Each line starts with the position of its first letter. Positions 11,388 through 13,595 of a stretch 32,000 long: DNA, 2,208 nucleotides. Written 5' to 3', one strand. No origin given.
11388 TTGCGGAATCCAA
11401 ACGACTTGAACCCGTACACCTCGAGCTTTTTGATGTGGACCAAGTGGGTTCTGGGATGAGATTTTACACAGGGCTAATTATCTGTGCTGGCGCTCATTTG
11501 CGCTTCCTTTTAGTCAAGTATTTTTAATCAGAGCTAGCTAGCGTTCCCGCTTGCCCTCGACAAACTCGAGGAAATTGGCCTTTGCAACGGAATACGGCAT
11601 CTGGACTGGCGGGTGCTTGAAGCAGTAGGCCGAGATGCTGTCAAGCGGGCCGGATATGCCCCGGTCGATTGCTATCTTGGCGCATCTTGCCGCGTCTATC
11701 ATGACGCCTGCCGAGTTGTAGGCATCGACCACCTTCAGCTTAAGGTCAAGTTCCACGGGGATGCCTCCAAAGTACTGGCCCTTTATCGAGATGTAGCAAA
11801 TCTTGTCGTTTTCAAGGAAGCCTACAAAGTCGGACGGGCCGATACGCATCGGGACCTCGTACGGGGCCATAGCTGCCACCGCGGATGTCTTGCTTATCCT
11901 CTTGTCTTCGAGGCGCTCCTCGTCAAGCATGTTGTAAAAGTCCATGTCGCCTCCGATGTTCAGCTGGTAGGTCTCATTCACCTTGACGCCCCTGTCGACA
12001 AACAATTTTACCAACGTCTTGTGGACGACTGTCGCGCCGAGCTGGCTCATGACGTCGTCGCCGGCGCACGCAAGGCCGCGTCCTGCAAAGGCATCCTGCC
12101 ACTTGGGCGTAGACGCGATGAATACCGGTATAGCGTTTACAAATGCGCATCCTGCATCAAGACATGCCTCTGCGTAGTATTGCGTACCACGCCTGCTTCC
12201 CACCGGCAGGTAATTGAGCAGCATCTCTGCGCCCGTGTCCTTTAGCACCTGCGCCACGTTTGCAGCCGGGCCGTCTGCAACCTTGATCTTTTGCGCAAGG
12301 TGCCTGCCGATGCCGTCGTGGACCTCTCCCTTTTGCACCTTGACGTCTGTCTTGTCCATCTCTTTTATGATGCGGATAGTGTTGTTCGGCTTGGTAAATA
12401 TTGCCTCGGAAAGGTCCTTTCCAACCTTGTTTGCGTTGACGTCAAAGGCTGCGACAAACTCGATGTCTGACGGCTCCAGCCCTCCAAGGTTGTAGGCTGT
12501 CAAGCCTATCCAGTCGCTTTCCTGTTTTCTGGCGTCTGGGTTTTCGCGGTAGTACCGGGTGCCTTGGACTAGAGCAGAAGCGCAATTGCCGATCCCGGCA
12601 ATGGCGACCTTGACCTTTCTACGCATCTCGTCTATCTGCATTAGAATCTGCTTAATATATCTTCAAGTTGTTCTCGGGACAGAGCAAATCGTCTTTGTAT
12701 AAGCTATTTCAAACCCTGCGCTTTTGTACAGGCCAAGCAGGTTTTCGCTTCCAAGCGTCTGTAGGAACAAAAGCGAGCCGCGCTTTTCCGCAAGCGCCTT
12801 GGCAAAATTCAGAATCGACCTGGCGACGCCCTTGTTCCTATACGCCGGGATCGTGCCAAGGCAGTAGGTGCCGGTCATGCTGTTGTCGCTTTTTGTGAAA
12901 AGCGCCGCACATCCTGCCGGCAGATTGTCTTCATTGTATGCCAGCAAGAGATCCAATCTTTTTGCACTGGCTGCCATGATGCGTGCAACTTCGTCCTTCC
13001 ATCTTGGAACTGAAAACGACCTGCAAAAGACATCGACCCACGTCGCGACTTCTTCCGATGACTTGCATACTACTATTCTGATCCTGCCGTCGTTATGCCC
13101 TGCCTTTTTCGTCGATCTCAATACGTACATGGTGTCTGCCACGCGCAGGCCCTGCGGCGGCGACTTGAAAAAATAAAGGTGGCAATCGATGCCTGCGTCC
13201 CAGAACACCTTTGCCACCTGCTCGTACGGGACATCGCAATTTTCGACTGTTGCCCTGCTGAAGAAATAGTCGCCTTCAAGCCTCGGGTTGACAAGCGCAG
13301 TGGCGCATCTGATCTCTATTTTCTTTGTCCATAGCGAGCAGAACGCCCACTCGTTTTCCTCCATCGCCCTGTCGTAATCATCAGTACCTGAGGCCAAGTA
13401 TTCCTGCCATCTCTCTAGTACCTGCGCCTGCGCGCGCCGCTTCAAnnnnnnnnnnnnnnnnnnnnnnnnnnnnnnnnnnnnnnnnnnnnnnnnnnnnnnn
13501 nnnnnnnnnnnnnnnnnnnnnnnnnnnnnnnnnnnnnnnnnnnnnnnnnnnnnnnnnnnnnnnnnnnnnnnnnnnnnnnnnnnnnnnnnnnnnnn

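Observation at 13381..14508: CysRS-derived ligase lacking the anticodon-binding domain, with two of four zinc/thiolate-site ligands swapped (Cys to Asp, Glu to His)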

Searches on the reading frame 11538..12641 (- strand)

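Call 3: search_protein_families(library=pfam, proteins=[window:11538-12641:-], max_evalue=0.01)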
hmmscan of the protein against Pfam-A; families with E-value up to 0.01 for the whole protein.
window:11538-12641:- (367 aa): 1 family
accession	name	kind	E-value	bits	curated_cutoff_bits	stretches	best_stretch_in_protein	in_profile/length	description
PF01658.22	Inos-1-P_synth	-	3.5e-30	104.8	27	1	202-306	1-106/107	Myo-inositol-1-phosphate synthase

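Call 4: search_protein_families(library=ncbifam, proteins=[window:11538-12641:-], max_evalue=0.01)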
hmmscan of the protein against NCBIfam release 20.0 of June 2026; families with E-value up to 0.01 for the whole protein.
window:11538-12641:- (367 aa): 3 families
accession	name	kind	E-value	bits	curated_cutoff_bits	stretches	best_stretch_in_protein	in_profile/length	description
TIGR03450.1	mycothiol_INO1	equivalog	8.3e-119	396.9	638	1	10-361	1-355/355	inositol-3-phosphate synthase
NF003996.0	PRK05472.2-5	equivalog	0.00024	21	138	1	47-96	90-139/209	redox-sensing transcriptional repressor Rex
NF003995.0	PRK05472.2-4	subfamily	0.0005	19.7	126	0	51-147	100-179/213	redox-sensing transcriptional repressor Rex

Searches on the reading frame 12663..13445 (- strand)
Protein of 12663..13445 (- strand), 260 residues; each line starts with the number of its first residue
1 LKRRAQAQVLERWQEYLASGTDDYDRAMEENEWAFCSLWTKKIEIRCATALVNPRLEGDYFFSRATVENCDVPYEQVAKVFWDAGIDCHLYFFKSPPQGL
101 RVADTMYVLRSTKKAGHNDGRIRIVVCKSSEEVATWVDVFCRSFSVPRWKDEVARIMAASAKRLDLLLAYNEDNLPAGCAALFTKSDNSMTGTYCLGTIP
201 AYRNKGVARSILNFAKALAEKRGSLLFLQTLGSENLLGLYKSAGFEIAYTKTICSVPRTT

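Call 3: search_protein_families(library=pfam, proteins=[window:12663-13445:-], max_evalue=0.01)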
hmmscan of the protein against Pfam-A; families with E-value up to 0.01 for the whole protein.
window:12663-13445:- (260 aa): 3 families
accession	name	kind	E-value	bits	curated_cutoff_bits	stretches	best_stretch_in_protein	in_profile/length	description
PF13508.13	Acetyltransf_7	-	2.4e-08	34.6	27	1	168-246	7-83/84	Acetyltransferase (GNAT) domain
PF00583.31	Acetyltransf_1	-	9.5e-07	29.5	20.7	1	147-245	14-116/116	Acetyltransferase (GNAT) family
PF13673.13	Acetyltransf_10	-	0.0028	18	23.6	1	165-246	31-108/128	Acetyltransferase (GNAT) domain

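Call 4: search_protein_families(library=ncbifam, proteins=[window:12663-13445:-], max_evalue=0.01)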
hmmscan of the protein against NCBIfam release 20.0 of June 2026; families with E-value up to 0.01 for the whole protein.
window:12663-13445:- (260 aa): 1 family
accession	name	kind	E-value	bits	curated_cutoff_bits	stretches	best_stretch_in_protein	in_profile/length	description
NF003641.0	PRK05279.1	equivalog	0.00084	18.3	344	1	171-228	340-398/441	amino-acid N-acetyltransferase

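Call 36: search_solved_structures(query=window:12663-13445:-, max_evalue=1, show_alignments=2)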
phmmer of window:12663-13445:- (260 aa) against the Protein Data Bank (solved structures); distinct sequences matched with E-value up to 1: 12.
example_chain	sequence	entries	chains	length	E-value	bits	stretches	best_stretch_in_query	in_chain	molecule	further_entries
3tfy_A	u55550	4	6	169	0.0042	19.6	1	167-251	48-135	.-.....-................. 50, NatE catalytic subunit | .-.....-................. 50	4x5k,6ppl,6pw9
2ob0_A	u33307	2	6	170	0.0042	19.6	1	167-251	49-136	Human MAK3 homolog | N-acetyltransferase 13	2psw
6wf3_A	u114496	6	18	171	0.0043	19.6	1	167-251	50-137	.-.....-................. 50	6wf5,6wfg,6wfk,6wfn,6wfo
6yzz_A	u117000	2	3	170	0.0081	18.6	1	164-250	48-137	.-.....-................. 50 | Acyl-CoA N-acyltransferases (NAT) superfamily protein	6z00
9f1b_DA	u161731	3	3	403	0.023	17.2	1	168-251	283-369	Glutathione S-transferase class-mu 26 kDa isozyme,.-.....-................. 50 | Glutathione S-transferase class-mu 26 kDa isozyme,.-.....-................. 50,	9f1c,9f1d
2pdo_A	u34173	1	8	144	0.036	16.5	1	186-248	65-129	Acetyltransferase ypeA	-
4qus_A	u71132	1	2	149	0.043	16.3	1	187-248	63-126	Acetyltransferase YpeA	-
4qvt_A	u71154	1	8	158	0.049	16.1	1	187-248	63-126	Acetyltransferase YpeA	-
3e0k_A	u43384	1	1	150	0.082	15.3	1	170-229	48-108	Amino-acid acetyltransferase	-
2atr_A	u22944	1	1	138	0.1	15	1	193-250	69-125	acetyltransferase, GNAT family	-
1yx0_A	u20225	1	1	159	0.45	12.9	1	169-247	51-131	hypothetical protein ysnE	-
2ge3_A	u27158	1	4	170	0.5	12.8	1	188-245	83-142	probable acetyltransferase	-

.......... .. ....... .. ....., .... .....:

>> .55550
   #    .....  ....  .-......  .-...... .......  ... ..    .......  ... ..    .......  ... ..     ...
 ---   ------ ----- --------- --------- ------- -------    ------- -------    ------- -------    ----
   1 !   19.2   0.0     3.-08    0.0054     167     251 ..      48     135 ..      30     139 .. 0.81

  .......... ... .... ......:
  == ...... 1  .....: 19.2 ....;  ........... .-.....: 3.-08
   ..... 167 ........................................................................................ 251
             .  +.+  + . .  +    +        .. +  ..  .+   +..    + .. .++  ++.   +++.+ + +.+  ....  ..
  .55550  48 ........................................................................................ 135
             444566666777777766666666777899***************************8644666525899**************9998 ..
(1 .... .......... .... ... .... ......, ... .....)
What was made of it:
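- Tried and rejected: Specific sequence similarity of the GNAT to MshD: none found by phmmer against the PDB (call 36).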

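Call 59: find_homologous_proteins(query=window:12663-13364:-, max_evalue=0.00001)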
Query window:12663-13364:- (233 aa): 83 proteins with E <= 0.00001 among 388 candidates.
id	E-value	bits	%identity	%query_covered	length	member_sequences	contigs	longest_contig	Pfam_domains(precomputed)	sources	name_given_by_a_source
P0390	8.3e-156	534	100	100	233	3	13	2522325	PF13508.14,PF00583.32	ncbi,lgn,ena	-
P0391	1.1e-116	406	74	100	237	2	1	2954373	PF13508.14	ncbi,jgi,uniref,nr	ncbi:Acetyltransferase (GNAT) domain [Candidatus Nitrososphaera evergladensis SR1]|jgi:GNAT superfam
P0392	6.6e-115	400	78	100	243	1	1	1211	PF13508.14,PF00583.32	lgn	-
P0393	7.1e-113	394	74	100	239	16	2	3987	PF13673.14,PF13508.14,PF00583.32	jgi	jgi:GNAT superfamily N-acetyltransferase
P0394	1.1e-110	386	75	100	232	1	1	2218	PF13508.14,PF00583.32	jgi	jgi:GNAT superfamily N-acetyltransferase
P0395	2.2e-96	340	65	100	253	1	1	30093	PF13508.14,PF00583.32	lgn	-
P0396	1.5e-94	334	64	100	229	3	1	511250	-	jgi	jgi:hypothetical protein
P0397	2.0e-90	320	63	99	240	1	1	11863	PF13673.14,PF13508.14,PF00583.32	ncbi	-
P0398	4.5e-90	319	61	100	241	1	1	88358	PF13673.14,PF13508.14,PF00583.32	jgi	jgi:GNAT superfamily N-acetyltransferase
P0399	5.5e-89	315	60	99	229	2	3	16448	-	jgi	jgi:hypothetical protein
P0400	7.0e-89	315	62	99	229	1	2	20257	PF13673.14,PF13508.14,PF00583.32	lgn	-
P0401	9.5e-88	311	59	99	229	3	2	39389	-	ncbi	-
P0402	4.8e-86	306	62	99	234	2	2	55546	PF13673.14,PF13508.14,PF00583.32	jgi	jgi:ribosomal protein S18 acetylase RimI-like enzyme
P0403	2.8e-84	300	61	99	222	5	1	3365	PF13673.14,PF13508.14,PF00583.32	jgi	jgi:hypothetical protein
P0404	8.9e-84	298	58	100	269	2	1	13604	PF13508.14,PF00583.32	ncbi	-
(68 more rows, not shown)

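Call 62: search_protein_families(library=pfam, alignment_id=A3, max_evalue=0.01)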
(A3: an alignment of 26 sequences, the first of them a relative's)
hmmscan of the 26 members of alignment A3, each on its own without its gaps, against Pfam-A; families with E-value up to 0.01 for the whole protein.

A. member 1, P0390 (233 aa): 3 families
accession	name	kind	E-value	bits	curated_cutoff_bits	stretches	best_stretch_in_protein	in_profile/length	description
PF13508.13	Acetyltransf_7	-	2e-08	34.9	27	1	141-219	7-83/84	Acetyltransferase (GNAT) domain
PF00583.31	Acetyltransf_1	-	8.5e-07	29.7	20.7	1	120-218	14-116/116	Acetyltransferase (GNAT) family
PF13673.13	Acetyltransf_10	-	0.0025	18.2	23.6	1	134-219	28-108/128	Acetyltransferase (GNAT) domain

B. families by the number of members that match (of 26 scanned): 6 families
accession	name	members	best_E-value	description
PF13508.13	Acetyltransf_7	26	1.9e-10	Acetyltransferase (GNAT) domain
PF00583.31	Acetyltransf_1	25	2.7e-11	Acetyltransferase (GNAT) family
PF13673.13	Acetyltransf_10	23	3.5e-07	Acetyltransferase (GNAT) domain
PF08445.16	FR47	8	3.7e-07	FR47-like protein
PF13527.13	Acetyltransf_9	7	0.00023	Acetyltransferase (GNAT) domain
PF13480.13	Acetyltransf_6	2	0.0005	Acetyltransferase (GNAT) domain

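Call 69: predict_structure(alignment_id=A3)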
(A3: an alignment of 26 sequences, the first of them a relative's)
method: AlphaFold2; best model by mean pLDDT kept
length: 233 residues; sequences in the alignment: 26
mean_pLDDT: 94.1   pTM: 0.89
mean pLDDT of the five models: 94.1, 94.0, 93.6, 93.4, 93.1
residues with pLDDT >= 90: 207; 70-90: 25; 50-70: 1; < 50: 0
segments of 3 or more residues with pLDDT < 50: none
pLDDT, mean of each block of 10 residues (from residue 1): 92 94 94 88 92 94 93 95 90 91 98 97 97 96 97 94 94 95 96 95 95 95 96 79
secondary structure, 60 per line:
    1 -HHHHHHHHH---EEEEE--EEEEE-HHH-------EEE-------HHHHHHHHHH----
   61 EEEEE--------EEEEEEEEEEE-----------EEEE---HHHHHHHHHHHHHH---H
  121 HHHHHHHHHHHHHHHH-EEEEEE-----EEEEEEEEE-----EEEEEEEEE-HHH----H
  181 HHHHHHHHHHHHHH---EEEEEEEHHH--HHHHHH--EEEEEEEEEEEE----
elements in order: H2-10 E14-18 E21-25 E37-39 H47-56 E61-65 E74-84 E96-99 H103-116 H120-136 E138-143 E149-157 E163-171 H180-194 E198-204 H210-215 E218-229

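Call 71: fold_search(model_id=the predicted structure, library=pdb)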
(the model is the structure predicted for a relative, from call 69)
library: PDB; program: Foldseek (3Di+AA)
matches with E <= 10: 880; with E <= 0.001: 358
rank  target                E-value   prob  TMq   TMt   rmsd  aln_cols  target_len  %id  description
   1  3frm_C                1.0e-11  1.00  0.72  0.67   3.8       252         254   12  The crystal structure of a functionally unknown conserved protein from Staphylococcus epidermidis ATCC 12228. (released 2009-01-27)
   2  6wqc                  1.8e-11  1.00  0.62  0.51   3.9       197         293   14  Crystal structure of VipF from Legionella hackeliae in complex with CoA (released 2021-11-10)
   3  6wqb                  7.3e-11  1.00  0.63  0.52   5.2       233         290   14  Crystal structure of VipF from Legionella hackeliae in complex with acetyl-CoA (released 2021-11-10)
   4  3frm_A                7.8e-11  1.00  0.69  0.65   4.3       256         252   13  The crystal structure of a functionally unknown conserved protein from Staphylococcus epidermidis ATCC 12228. (released 2009-01-27)
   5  3frm_D                1.4e-10  1.00  0.70  0.65   4.1       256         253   14  The crystal structure of a functionally unknown conserved protein from Staphylococcus epidermidis ATCC 12228. (released 2009-01-27)
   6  4ius                  7.9e-10  1.00  0.69  0.63   4.6       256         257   16  GCN5-related N-acetyltransferase from Kribbella flavida. (released 2013-01-30)
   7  7wx5                  8.4e-10  1.00  0.62  0.51   5.0       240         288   10  a Legionella acetyltransferase effector VipF (released 2023-02-22)
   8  7wx7                  8.9e-10  1.00  0.56  0.48   4.6       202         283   14  complex of a legionella acetyltransferase VipF and COA/ACO (released 2023-02-22)
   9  3ec4_B                2.3e-09  1.00  0.53  0.55   4.5       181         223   18  Crystal structure of Putative Acetyltransferase from the GNAT family (YP_497011.1) from NOVOSPHINGOBIUM AROMATICIVORAN (released 2008-09-09)
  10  7wx6                  3.5e-09  1.00  0.58  0.52   5.3       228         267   11  A Legionella acetyltransferase VipF (released 2022-09-14)
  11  3ec4_A                7.5e-09  1.00  0.64  0.67   4.7       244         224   16  Crystal structure of Putative Acetyltransferase from the GNAT family (YP_497011.1) from NOVOSPHINGOBIUM AROMATICIVORAN (released 2008-09-09)
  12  2c27                  1.4e-08  1.00  0.67  0.54   4.4       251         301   12  The Structure of Mycothiol Synthase in Complex with des- AcetylMycothiol and CoenzymeA. (released 2005-12-01)
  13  7q3a_A                6.0e-08  1.00  0.63  0.46   5.0       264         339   13  Crystal structure of MAB_4324 a tandem repeat GNAT from Mycobacterium abscessus (released 2022-05-04)
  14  7q3a_B                9.1e-08  1.00  0.57  0.40   4.2       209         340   14  Crystal structure of MAB_4324 a tandem repeat GNAT from Mycobacterium abscessus (released 2022-05-04)
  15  3tt2                  1.0e-07  1.00  0.68  0.52   4.4       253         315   15  Crystal Structure of GCN5-related N-Acetyltransferase from Sphaerobacter thermophilus (released 2011-10-05)
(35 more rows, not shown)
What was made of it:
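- Structural neighbours are tandem GNATs, several acting on amino sugars or small amines, including mycothiol synthase MshD (2c27, TMq 0.67), glucosamine N-acetyltransferase and WecD (calls 69, 71).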
